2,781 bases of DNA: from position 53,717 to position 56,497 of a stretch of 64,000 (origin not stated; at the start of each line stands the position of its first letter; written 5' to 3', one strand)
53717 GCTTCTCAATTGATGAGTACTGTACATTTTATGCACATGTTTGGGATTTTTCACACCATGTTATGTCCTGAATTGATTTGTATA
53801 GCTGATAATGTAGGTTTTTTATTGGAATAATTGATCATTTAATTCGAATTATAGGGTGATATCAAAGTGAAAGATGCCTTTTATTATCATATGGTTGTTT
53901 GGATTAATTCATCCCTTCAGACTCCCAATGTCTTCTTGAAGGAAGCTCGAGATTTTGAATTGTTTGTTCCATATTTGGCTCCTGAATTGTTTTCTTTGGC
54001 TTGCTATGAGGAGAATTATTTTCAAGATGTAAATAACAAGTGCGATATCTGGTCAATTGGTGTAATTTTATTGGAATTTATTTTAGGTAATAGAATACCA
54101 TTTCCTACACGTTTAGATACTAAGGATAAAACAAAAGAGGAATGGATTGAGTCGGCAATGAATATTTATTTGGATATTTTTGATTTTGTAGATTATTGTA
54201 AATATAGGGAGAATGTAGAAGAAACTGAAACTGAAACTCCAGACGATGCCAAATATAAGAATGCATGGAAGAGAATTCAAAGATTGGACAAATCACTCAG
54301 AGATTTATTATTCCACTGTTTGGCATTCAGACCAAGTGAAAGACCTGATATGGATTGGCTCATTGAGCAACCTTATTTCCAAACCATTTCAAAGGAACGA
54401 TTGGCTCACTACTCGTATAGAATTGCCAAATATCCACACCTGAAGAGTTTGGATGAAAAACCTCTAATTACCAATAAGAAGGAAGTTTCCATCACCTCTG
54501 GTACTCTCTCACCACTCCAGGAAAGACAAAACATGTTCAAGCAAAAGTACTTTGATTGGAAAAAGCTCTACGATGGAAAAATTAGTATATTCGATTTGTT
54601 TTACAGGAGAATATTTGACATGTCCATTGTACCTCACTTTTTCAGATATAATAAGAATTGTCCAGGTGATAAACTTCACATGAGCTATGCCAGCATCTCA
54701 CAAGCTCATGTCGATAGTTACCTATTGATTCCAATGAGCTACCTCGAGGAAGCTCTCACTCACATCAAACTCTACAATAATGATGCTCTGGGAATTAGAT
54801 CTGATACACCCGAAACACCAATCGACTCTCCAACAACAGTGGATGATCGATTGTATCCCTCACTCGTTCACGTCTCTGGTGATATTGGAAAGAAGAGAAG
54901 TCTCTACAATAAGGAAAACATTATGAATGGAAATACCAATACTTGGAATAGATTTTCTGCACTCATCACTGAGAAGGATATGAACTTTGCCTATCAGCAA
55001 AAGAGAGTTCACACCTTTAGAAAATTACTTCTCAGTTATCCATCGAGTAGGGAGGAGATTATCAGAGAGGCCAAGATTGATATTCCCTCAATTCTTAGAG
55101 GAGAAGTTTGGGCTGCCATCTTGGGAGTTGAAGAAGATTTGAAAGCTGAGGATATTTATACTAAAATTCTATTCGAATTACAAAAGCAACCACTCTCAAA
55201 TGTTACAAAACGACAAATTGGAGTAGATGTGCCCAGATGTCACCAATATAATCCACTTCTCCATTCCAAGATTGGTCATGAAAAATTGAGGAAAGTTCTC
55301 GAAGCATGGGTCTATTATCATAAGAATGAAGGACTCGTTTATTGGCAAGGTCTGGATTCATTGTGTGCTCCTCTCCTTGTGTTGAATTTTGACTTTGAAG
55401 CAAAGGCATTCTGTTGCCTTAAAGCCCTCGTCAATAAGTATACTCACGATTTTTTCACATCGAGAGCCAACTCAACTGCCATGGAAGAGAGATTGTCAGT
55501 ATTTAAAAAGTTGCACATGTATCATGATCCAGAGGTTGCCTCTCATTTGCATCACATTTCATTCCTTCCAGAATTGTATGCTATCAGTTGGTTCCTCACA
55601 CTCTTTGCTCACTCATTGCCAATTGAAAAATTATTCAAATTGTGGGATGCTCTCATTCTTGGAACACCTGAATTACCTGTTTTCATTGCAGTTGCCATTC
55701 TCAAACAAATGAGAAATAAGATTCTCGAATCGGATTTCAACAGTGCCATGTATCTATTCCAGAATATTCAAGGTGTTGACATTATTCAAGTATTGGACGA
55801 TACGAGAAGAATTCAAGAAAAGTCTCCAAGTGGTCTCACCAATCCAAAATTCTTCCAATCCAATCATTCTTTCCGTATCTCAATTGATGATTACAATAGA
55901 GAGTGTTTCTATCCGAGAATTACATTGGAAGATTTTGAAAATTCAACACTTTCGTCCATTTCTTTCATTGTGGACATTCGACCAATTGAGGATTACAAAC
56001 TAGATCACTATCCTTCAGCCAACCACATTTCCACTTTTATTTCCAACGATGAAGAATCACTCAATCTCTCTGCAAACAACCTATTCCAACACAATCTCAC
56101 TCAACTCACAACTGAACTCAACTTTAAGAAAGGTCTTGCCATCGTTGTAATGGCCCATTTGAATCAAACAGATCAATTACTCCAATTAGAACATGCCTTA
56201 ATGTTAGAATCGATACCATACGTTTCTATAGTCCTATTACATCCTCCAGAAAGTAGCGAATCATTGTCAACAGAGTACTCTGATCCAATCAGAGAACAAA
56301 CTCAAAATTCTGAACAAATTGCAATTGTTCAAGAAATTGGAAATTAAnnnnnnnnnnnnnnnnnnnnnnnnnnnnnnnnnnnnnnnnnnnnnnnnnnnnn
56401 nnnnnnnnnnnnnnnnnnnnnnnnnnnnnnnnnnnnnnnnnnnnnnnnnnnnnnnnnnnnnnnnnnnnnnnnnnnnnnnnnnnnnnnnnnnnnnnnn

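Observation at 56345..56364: Same-strand genes 14 nt apart: TBCK stop to RsmI start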

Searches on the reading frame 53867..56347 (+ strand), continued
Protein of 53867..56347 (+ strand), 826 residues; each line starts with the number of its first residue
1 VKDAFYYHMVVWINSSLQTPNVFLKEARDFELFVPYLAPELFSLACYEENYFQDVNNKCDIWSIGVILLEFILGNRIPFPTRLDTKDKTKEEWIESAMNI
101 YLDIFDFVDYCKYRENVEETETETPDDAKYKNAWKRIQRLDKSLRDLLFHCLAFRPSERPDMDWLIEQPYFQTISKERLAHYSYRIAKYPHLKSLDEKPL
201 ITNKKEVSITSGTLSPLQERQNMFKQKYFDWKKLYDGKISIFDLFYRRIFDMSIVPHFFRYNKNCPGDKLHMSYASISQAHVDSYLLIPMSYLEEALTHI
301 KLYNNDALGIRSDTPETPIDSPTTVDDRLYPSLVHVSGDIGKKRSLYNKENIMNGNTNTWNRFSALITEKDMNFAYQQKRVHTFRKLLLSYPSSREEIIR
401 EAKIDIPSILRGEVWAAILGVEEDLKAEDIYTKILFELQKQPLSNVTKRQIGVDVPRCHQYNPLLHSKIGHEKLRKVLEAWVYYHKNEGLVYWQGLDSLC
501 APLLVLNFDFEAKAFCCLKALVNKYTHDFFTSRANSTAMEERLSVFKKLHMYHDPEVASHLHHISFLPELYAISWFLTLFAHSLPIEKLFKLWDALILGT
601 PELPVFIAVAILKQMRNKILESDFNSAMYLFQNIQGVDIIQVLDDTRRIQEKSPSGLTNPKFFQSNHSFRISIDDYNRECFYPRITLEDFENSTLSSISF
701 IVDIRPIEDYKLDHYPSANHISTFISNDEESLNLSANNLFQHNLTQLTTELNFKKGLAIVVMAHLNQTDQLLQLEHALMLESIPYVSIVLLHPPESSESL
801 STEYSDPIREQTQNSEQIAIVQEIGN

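Call 27: list_cluster_members(proteins=[P0121, P0002, P0001, P0122])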
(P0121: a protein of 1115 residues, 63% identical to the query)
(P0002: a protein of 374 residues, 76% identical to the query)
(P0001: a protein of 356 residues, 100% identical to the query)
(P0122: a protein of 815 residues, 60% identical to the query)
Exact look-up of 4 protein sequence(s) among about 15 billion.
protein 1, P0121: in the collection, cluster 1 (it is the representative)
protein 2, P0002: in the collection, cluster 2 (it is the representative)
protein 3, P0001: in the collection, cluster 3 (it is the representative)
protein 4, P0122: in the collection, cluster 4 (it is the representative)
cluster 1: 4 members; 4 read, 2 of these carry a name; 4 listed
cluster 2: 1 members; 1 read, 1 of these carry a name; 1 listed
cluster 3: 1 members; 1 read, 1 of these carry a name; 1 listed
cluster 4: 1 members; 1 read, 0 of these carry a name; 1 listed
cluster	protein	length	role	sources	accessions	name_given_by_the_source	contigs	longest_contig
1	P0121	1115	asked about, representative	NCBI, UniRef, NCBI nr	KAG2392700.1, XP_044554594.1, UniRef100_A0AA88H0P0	hypothetical protein C9374_011425 [Naegleria lovaniensis] | Uncharacterized protein n=1 Tax=Naegleria lovaniensis TaxID=51637 RepID=A0AA88H0P0_NAELO | uncharacterized protein C9374_011425 [Naegleria lovaniensis]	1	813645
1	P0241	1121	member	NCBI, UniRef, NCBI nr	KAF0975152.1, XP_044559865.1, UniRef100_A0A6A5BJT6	hypothetical protein FDP41_005905 [Naegleria fowleri] | Rab-GAP TBC domain-containing protein n=1 Tax=Naegleria fowleri TaxID=5763 ... | uncharacterized protein FDP41_005905 [Naegleria fowleri]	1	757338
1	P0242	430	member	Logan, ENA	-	-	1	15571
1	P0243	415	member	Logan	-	-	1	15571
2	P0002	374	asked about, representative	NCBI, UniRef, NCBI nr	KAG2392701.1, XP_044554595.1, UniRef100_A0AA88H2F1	hypothetical protein C9374_011426 [Naegleria lovaniensis] | Tetrapyrrole methylase domain-containing protein n=1 Tax=Naegleria lovaniensis ... | uncharacterized protein C9374_011426 [Naegleria lovaniensis]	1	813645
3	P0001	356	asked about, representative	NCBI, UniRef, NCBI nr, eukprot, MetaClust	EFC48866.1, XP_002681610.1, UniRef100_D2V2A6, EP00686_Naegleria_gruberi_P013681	predicted protein [Naegleria gruberi] | Predicted protein n=1 Tax=Naegleria gruberi TaxID=5762 RepID=D2V2A6_NAEGR | uncharacterized protein NAEGRDRAFT_46122 [Naegleria gruberi]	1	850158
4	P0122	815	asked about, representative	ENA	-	-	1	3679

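Call 28: find_encoding_contigs(protein=P0122, flank=10000, max_places=4)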
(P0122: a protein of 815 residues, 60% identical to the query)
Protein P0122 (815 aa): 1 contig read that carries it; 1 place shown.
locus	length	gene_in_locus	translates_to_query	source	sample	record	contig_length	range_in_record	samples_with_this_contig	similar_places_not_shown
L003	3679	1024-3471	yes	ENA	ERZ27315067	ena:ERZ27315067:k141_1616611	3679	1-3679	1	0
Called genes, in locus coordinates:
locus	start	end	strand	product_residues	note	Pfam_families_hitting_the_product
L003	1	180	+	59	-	?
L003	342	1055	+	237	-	-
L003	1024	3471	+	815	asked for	PF00069:Pkinase, PF00566:RabGAP-TBC, PF23436:RabGap-TBC_2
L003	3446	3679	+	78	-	?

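Call 29: find_encoding_contigs(protein=P0241, flank=10000, max_places=3)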
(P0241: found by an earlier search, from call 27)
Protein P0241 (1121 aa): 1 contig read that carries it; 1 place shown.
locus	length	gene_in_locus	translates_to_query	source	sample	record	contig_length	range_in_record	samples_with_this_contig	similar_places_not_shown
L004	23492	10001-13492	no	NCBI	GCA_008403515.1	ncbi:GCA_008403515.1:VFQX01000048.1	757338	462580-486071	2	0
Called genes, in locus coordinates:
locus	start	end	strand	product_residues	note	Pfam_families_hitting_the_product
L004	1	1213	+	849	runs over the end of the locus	PF16697:Yop-YscD_cpl (weak), PF00498:FHA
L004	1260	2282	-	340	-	PF00076:RRM_1, PF14327:CSTF2_hinge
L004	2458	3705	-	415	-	PF03663:Glyco_hydro_76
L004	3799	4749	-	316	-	PF13877:RPAP3_C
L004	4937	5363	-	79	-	-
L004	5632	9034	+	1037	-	PF00899:ThiF, PF16190:E1_FCCH, PF16191:E1_4HB, PF00899:ThiF, PF10585:UBA_E1_SCCH, PF09358:E1_UFD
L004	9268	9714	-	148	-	PF00036:EF-hand_1 (weak), PF13405:EF-hand_6 (weak), PF13499:EF-hand_7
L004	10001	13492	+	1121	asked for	PF00069:Pkinase, PF07714:PK_Tyr_Ser-Thr (faint), PF00566:RabGAP-TBC, PF23436:RabGap-TBC_2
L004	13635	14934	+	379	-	PF00590:TP_methylase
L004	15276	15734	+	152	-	PF00011:HSP20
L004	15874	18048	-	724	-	PF03351:DOMON, PF01794:Ferric_reduct, PF08022:FAD_binding_8 (weak), PF08030:NAD_binding_6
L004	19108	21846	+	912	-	-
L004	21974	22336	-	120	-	-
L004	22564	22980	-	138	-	PF06108:DUF952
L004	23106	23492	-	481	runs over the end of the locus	-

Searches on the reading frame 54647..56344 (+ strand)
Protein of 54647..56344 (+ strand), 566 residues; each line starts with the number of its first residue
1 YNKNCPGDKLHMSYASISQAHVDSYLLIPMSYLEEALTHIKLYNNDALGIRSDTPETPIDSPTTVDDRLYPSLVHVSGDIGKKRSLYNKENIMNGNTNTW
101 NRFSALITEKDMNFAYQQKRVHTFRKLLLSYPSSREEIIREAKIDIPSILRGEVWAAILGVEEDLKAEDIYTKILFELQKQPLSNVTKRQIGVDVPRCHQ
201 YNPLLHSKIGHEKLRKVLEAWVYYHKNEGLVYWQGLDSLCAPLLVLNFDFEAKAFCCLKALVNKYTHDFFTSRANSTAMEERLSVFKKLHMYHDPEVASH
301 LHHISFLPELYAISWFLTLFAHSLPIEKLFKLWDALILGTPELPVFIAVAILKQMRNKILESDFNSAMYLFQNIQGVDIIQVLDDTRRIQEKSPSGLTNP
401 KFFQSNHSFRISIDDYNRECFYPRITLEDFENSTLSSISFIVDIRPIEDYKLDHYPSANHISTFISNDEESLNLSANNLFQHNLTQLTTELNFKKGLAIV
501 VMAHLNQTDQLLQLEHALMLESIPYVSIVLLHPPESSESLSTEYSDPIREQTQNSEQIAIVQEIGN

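Call 54: find_related_loci(query=window:54647-56344:+, collection=metagenome_contigs, flank=3000)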
Query window:54647-56344:+ (566 aa) in metagenome_contigs; peptide patterns used: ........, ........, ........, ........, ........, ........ (x = any residue, [..] = any of these).
102 stretches matched a pattern, but none encodes a relative of the query by tblastn (E <= 1e-3).

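Call 56: find_related_loci(query=A2, collection=metagenome_contigs, flank=3000)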
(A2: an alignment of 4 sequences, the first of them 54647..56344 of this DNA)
Query A2 (566 aa) in metagenome_contigs; peptide patterns used: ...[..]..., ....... (x = any residue, [..] = any of these).
422 stretches matched a pattern, but none encodes a relative of the query by tblastn (E <= 1e-3).
